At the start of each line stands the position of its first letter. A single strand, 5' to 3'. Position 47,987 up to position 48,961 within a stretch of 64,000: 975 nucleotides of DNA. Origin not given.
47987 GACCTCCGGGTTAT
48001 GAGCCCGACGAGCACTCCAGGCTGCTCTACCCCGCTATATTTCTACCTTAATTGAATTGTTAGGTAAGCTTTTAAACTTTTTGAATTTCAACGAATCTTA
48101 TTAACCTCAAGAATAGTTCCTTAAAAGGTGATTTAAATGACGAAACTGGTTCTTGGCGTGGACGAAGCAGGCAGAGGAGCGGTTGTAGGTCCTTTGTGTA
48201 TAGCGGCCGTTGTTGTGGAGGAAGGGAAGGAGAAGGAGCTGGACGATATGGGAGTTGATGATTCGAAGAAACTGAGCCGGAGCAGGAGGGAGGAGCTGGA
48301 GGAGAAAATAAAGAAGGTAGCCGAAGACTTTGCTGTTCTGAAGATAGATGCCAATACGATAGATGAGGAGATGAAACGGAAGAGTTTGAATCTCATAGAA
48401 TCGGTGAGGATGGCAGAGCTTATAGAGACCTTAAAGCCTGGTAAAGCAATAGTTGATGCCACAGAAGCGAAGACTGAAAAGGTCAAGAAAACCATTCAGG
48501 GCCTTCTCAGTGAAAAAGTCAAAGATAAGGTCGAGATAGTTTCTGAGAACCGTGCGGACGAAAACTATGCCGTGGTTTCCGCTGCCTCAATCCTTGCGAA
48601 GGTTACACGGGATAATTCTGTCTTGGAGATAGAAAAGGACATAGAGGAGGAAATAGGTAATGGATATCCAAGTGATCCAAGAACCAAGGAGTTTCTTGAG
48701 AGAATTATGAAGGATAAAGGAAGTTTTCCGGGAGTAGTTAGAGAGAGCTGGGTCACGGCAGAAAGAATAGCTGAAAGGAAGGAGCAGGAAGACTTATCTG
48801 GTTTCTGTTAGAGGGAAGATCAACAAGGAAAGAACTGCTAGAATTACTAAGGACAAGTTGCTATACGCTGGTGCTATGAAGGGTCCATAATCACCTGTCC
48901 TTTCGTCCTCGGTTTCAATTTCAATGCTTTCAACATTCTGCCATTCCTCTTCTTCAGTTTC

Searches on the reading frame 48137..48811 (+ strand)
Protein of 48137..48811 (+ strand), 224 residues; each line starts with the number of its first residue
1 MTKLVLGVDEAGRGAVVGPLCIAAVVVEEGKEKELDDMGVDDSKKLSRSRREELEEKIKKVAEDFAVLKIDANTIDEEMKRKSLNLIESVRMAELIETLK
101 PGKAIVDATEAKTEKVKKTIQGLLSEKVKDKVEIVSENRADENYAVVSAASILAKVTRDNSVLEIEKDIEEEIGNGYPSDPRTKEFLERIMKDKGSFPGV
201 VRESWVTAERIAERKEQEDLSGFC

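Call 73: search_protein_families(library=pfam, proteins=[window:48137-48811:+], max_evalue=0.00001)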
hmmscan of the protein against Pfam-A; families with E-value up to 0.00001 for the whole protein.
window:48137-48811:+ (224 aa): 1 family
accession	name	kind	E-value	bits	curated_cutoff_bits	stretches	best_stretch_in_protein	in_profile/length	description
PF01351.25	RNase_HII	-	1.4e-45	156.1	25.8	1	6-207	1-198/199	Ribonuclease HII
